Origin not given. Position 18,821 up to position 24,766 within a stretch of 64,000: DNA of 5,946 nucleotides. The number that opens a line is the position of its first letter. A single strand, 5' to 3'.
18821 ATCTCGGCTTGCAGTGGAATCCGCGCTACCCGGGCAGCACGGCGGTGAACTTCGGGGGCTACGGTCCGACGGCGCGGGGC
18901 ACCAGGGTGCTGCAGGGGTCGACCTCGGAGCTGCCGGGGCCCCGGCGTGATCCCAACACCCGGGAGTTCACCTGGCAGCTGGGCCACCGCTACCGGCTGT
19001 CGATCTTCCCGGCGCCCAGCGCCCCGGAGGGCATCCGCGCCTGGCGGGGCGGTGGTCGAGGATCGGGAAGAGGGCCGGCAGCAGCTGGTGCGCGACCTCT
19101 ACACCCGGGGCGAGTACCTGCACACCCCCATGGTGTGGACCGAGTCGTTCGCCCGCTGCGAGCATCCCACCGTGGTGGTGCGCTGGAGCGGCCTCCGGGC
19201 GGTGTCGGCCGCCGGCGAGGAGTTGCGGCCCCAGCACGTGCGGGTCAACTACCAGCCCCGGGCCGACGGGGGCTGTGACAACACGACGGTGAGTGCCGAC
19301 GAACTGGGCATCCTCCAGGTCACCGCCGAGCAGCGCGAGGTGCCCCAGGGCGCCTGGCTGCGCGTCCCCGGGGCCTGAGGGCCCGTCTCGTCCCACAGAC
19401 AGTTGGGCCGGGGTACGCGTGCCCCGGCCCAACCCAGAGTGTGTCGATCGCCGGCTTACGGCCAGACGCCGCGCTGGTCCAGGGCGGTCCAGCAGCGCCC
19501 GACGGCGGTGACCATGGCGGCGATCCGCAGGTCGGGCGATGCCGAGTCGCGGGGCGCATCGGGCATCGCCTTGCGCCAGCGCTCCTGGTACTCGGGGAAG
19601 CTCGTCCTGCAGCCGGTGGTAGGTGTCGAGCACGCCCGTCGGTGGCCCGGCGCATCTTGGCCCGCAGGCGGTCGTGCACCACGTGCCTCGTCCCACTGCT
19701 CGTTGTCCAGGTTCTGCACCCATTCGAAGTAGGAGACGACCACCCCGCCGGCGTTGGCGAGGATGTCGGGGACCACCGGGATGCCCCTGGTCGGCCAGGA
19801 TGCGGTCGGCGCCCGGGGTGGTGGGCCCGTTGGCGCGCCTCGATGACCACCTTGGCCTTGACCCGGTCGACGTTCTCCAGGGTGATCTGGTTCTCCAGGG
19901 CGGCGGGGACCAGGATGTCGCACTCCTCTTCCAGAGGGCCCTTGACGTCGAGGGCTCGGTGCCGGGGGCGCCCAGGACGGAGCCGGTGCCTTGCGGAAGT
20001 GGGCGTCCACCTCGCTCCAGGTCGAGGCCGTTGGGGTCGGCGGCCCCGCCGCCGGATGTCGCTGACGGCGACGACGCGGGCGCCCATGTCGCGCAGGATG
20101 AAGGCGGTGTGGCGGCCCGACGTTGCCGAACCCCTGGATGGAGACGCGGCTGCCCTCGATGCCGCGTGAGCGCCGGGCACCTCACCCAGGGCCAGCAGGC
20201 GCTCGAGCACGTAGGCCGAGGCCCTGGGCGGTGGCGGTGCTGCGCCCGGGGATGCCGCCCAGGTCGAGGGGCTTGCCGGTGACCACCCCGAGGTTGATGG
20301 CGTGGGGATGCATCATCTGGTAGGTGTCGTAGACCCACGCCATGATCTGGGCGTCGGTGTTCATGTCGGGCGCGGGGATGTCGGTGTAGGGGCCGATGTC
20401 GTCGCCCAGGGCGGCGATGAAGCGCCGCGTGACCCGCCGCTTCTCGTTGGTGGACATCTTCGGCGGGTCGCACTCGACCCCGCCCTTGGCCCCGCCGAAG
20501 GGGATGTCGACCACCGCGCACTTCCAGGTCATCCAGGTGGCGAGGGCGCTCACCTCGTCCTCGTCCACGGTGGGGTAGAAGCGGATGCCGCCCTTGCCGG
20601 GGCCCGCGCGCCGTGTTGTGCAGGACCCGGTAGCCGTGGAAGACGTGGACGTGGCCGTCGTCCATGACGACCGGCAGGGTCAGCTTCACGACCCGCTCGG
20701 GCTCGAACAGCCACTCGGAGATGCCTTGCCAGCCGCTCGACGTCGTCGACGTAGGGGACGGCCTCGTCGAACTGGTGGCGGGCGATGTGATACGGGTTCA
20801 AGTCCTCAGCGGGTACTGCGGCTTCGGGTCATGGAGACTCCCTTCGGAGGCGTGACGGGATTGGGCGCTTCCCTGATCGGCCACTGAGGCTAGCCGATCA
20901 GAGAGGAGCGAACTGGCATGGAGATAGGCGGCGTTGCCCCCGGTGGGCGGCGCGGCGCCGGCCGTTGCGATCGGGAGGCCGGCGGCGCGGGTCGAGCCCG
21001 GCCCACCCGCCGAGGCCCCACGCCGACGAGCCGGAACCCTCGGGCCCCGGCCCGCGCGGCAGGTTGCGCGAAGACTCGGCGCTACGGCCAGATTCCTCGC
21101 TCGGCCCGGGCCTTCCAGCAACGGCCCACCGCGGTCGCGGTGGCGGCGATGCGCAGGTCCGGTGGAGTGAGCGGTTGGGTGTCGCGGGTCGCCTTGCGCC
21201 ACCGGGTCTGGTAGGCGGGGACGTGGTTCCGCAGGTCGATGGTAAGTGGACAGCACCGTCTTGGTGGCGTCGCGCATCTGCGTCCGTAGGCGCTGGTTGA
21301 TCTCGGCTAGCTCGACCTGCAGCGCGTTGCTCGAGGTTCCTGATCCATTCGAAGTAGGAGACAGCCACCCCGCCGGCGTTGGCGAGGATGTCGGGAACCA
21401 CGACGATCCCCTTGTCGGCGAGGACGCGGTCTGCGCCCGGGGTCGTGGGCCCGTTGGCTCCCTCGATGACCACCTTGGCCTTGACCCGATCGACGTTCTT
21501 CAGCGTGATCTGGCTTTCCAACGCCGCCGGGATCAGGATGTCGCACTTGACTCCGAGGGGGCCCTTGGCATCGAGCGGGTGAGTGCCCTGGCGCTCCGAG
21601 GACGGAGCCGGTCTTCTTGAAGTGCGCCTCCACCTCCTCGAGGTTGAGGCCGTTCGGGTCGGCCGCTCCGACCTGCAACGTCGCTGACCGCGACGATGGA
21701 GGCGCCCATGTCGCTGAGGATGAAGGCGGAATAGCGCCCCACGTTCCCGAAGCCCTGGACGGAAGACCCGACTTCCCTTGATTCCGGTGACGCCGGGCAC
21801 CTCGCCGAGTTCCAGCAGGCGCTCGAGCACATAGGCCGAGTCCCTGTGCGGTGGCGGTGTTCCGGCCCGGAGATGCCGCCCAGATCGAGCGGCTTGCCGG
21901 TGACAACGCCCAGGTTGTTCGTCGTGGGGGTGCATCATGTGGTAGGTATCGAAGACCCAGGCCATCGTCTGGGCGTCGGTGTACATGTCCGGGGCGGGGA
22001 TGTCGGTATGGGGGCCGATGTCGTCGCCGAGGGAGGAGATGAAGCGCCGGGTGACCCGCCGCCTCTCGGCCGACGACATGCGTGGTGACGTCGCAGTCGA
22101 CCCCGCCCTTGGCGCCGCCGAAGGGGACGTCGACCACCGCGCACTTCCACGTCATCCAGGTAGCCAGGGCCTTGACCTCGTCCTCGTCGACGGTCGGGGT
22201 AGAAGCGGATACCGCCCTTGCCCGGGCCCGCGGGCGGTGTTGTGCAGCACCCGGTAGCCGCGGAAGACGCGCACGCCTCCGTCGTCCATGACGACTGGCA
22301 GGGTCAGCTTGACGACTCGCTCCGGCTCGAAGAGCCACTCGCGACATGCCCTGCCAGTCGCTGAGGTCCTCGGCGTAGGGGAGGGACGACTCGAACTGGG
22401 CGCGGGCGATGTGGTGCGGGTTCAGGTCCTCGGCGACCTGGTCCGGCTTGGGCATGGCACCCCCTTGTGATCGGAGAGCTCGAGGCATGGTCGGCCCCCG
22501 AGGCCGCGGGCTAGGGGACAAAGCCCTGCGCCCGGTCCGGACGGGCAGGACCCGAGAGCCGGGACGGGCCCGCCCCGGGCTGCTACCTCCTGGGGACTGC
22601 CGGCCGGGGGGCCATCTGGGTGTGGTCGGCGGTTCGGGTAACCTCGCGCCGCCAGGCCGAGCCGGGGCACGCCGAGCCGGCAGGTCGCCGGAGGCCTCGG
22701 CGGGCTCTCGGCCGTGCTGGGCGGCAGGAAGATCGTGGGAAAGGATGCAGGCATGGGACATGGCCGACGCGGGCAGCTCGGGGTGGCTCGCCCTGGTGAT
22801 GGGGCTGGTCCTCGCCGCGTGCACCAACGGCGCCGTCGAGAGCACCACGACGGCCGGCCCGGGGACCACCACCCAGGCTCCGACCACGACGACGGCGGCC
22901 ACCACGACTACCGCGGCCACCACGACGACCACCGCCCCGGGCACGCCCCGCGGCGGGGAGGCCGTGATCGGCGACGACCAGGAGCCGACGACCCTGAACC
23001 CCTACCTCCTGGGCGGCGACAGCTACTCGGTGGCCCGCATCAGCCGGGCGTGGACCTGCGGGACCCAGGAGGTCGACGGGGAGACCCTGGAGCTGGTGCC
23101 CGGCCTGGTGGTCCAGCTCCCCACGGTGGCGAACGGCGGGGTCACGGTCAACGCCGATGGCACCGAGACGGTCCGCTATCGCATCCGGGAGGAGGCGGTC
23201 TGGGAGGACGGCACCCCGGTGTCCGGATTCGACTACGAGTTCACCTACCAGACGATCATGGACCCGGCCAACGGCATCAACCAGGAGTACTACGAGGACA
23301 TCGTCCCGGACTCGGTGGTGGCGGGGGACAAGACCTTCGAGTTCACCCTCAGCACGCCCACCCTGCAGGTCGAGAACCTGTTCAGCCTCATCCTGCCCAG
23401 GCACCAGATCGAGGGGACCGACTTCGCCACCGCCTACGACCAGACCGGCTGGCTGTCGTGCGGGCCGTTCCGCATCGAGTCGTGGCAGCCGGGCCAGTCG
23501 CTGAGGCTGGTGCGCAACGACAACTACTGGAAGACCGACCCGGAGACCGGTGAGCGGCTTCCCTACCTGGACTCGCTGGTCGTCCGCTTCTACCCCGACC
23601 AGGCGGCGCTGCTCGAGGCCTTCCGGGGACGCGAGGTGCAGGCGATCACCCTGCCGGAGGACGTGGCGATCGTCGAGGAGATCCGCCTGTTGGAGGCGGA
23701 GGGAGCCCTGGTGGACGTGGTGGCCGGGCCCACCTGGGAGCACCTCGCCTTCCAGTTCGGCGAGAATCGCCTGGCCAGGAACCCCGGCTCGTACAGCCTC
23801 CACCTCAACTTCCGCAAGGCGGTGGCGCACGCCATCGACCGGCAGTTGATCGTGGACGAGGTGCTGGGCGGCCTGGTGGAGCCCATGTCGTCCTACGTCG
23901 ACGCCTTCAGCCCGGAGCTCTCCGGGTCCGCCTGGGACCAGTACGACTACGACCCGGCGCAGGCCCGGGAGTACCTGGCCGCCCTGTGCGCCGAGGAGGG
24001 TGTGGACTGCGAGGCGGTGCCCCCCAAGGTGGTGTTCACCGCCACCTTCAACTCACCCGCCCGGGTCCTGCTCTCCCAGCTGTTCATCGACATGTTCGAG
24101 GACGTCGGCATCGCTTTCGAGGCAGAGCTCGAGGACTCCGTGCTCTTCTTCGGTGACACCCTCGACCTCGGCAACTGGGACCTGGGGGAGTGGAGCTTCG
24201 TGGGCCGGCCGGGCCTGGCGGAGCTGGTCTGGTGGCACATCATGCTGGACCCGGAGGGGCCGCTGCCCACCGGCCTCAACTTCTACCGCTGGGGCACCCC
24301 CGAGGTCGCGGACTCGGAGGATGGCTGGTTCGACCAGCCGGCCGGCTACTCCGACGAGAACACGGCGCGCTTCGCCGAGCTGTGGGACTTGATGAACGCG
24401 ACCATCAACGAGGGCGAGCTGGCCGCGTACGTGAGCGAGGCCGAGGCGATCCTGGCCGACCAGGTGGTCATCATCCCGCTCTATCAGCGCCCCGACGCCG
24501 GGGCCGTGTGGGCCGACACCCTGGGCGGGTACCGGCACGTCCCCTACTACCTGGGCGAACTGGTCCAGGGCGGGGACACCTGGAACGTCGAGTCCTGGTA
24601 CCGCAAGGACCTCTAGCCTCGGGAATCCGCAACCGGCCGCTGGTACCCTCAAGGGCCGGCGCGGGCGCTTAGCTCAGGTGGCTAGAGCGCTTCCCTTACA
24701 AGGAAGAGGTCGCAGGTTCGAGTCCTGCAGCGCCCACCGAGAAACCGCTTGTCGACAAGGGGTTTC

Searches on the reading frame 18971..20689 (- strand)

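Call 20: search_protein_families(library=pfam, proteins=[window:18971-20689:-], max_evalue=0.01)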
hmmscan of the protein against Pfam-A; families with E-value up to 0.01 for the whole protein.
window:18971-20689:- (573 aa): 1 family
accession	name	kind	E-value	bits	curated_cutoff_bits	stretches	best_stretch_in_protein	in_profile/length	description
PF02812.23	ELFV_dehydrog_N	-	2.8e-06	27.5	25.3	1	2-33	6-37/129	Glu/Leu/Phe/Val dehydrogenase, dimerisation domain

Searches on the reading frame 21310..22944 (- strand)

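Call 20: search_protein_families(library=pfam, proteins=[window:21310-22944:-], max_evalue=0.01)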
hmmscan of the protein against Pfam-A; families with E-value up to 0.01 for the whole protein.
window:21310-22944:- (545 aa): 1 family
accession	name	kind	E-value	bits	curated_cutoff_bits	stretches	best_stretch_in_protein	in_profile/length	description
PF02812.23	ELFV_dehydrog_N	-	1.9e-14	53.9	25.3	1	250-288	43-81/129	Glu/Leu/Phe/Val dehydrogenase, dimerisation domain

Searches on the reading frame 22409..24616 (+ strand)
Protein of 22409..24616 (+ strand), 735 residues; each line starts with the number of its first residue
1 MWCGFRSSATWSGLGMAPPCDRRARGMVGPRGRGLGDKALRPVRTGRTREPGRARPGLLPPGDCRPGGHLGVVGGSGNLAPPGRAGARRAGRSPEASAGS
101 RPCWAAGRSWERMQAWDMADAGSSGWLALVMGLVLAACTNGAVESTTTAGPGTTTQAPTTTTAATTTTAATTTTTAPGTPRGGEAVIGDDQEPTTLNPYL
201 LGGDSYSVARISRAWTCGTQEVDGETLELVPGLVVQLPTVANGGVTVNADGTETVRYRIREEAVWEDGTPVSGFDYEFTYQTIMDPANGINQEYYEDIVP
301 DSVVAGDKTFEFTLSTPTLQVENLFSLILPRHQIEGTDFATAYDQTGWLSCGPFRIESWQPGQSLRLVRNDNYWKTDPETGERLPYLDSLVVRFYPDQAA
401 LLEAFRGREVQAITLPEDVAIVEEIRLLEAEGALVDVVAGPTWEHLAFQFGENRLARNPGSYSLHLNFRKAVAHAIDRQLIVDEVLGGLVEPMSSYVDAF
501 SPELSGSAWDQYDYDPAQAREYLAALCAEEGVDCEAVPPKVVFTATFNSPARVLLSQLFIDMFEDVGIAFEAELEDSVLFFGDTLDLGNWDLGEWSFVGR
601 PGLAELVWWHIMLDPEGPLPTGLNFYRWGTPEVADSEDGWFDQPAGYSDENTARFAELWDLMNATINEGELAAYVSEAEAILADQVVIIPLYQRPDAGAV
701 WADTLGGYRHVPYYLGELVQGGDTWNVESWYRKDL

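Call 11: find_encoding_contigs(protein=window:22409-24616:+, flank=10000, max_places=6)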
Protein window:22409-24616:+ (735 aa): no gene with exactly this product is on record in the collection.

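Call 23: find_related_loci(query=window:22745-24613:+, collection=genome_contigs, flank=10000)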
Query window:22745-24613:+ (623 aa) in genome_contigs; peptide patterns used: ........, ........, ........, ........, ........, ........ (x = any residue, [..] = any of these).
72 stretches matched a pattern; 56 encode a relative of the query (tblastn E <= 1e-3); 56 distinct loci.
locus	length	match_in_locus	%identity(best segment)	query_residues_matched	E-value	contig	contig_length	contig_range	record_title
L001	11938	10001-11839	85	10-623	0e+0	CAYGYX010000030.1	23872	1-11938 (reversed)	MAG TPA_asm: uncultured Acidimicrobiia bacterium isolate ERP119294_co1_434 genome assembly, contig: NODE_2508_length_238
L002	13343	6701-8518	62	14-623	0e+0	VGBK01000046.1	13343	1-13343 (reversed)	MAG: Actinomycetota bacterium isolate M_DeepCast_400m_m2_130 M_DeepCast_400m_m2_130_Ga0194112_10008340, whole genome sho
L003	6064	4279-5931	58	68-623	0e+0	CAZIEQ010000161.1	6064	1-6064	MAG TPA_asm: uncultured Acidimicrobiia bacterium isolate binchicken_co275_88 genome assembly, contig: NODE_23589_length_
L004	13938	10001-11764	56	29-623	0e+0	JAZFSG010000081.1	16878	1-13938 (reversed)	MAG: Acidimicrobiia bacterium isolate BS1bin.31 BS1bin.31_81, whole genome shotgun sequence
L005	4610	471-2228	53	32-623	0e+0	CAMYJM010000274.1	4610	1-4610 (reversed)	MAG: uncultured Acidimicrobiaceae bacterium isolate FO_M_Acidobacteriota_19.1 genome assembly, contig: scaffold_17837, w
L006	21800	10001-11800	53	13-623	0e+0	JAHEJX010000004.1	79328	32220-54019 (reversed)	MAG: Actinomycetes bacterium isolate Ww568 NODE_388_length_79328_cov_4.262464, whole genome shotgun sequence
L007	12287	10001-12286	54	66-622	0e+0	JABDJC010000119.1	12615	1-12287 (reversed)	MAG: Acidimicrobiia bacterium isolate SS_bin_13 k127_776810, whole genome shotgun sequence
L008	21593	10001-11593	54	68-623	0e+0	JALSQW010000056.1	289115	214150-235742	MAG: Acidimicrobiia bacterium isolate 356-308_maxbin2_scaf2bin.115 356-308_scaffold_6_c1, whole genome shotgun sequence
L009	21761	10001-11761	51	15-622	0e+0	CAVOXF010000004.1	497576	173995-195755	MAG: uncultured Actinomycetota bacterium isolate MFD09964.bin.1.174 genome assembly, contig: contig_4780, whole genome s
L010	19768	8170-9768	51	68-622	0e+0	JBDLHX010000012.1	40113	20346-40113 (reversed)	MAG: Actinomycetota bacterium isolate MAG003 MAG003_12, whole genome shotgun sequence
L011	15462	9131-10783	52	68-623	0e+0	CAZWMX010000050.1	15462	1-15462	MAG TPA_asm: uncultured Acidimicrobiaceae bacterium isolate binchicken_co159_48 genome assembly, contig: NODE_1384_lengt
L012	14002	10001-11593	53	68-623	0e+0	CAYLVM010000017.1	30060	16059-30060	MAG TPA_asm: uncultured Acidimicrobiaceae bacterium isolate SRP128015_co1_239 genome assembly, contig: NODE_1727_length_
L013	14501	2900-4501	50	66-623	0e+0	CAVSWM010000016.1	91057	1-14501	MAG: uncultured bacterium isolate MFD05684.bin.2.115 genome assembly, contig: contig_66426, whole genome shotgun sequenc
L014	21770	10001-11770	50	15-622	0e+0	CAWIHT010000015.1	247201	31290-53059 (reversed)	MAG: uncultured Actinomycetota bacterium isolate MFD03804.bin.1.164 genome assembly, contig: contig_36322, whole genome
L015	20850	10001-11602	51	66-623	0e+0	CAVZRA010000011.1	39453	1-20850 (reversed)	MAG: uncultured bacterium isolate MFD05684.bin.2.41 genome assembly, contig: contig_68485, whole genome shotgun sequence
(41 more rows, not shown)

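Call 37: find_homologous_proteins(query=window:22745-24613:+, max_evalue=1e-100)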
Query window:22745-24613:+ (623 aa): 401 proteins with E <= 1e-100 among 8000 candidates; the best 120 are listed.
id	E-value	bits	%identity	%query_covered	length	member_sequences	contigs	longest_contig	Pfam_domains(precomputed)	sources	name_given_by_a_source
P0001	0.0e+0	1302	91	99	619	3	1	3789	PF00496.28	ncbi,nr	ncbi:MAG TPA: ABC transporter substrate-binding protein [Acidimicrobiia bacterium]|nr:ABC transporte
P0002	0.0e+0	1286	92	90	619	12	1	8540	PF00496.28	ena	-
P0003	0.0e+0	1231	85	99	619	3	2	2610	PF00496.28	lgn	-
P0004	0.0e+0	1103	78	98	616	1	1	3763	PF00496.28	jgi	jgi:peptide/nickel transport system substrate-binding protein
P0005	0.0e+0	1095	76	99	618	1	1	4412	PF00496.28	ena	-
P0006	0.0e+0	1067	79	89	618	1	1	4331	PF00496.28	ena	-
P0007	0.0e+0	1061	78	89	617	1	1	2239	PF00496.28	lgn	-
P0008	0.0e+0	1057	77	90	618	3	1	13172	PF00496.28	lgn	-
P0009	0.0e+0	1056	76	89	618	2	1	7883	PF00496.28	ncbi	-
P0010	0.0e+0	1056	74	98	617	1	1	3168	PF00496.28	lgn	-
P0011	0.0e+0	1044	92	77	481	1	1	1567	PF00496.28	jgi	jgi:ABC-type transport system substrate-binding protein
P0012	5.3e-283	958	68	98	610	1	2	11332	PF00496.28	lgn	-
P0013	1.0e-263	895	63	98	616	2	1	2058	PF00496.28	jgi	jgi:ABC-type transport system substrate-binding protein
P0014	2.9e-263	893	64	98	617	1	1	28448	PF00496.28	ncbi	ncbi:MAG: ABC transporter substrate-binding protein [Actinomycetota bacterium]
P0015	5.5e-261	886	62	98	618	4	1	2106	PF00496.28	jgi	-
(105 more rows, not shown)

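Call 38: find_encoding_contigs(protein=P0002, flank=10000, max_places=6)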
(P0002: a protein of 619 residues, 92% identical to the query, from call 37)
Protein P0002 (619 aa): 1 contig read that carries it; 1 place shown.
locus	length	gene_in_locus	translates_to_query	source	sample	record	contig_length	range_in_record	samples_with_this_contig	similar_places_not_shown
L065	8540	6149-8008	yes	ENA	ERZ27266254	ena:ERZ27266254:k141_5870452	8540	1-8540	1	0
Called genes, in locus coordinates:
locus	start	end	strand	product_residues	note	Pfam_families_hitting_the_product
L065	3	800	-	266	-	?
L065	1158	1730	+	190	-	PF06078:DUF937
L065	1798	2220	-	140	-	PF11969:DcpS_C, PF01230:HIT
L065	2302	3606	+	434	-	PF00353:HemolysinCabind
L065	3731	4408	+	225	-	-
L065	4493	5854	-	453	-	PF02812:ELFV_dehydrog_N, PF00208:ELFV_dehydrog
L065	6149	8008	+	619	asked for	PF00496:SBP_bac_5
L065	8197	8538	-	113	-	?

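Call 39: find_encoding_contigs(protein=P0001, flank=10000, max_places=4)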
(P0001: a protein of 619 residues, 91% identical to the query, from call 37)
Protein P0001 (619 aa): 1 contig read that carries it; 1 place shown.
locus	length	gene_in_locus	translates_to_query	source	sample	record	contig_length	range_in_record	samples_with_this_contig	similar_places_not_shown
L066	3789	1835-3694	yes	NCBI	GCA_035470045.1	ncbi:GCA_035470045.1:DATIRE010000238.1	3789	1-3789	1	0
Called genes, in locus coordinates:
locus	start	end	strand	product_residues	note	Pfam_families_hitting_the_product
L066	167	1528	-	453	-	PF02812:ELFV_dehydrog_N, PF00208:ELFV_dehydrog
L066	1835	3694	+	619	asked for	PF00496:SBP_bac_5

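Call 40: find_encoding_contigs(protein=P0008, flank=10000, max_places=4)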
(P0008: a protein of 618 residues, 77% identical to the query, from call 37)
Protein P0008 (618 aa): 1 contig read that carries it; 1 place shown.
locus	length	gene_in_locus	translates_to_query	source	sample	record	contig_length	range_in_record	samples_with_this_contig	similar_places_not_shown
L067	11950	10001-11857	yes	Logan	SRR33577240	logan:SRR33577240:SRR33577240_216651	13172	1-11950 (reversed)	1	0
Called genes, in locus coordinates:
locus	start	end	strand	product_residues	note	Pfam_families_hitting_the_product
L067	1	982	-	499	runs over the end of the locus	PF02446:Glyco_hydro_77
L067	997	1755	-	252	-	PF14451:Ub-Mut7C, PF01927:Mut7-C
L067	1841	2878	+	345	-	PF00756:Esterase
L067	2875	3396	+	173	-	PF01230:HIT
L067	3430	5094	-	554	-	PF00342:PGI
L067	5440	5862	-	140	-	PF11969:DcpS_C, PF01230:HIT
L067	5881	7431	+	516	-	PF00353:HemolysinCabind, PF01471:PG_binding_1, PF09374:PG_binding_3 (faint), PF01471:PG_binding_1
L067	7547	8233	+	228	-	-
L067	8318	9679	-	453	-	PF02812:ELFV_dehydrog_N, PF00208:ELFV_dehydrog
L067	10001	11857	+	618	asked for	PF00496:SBP_bac_5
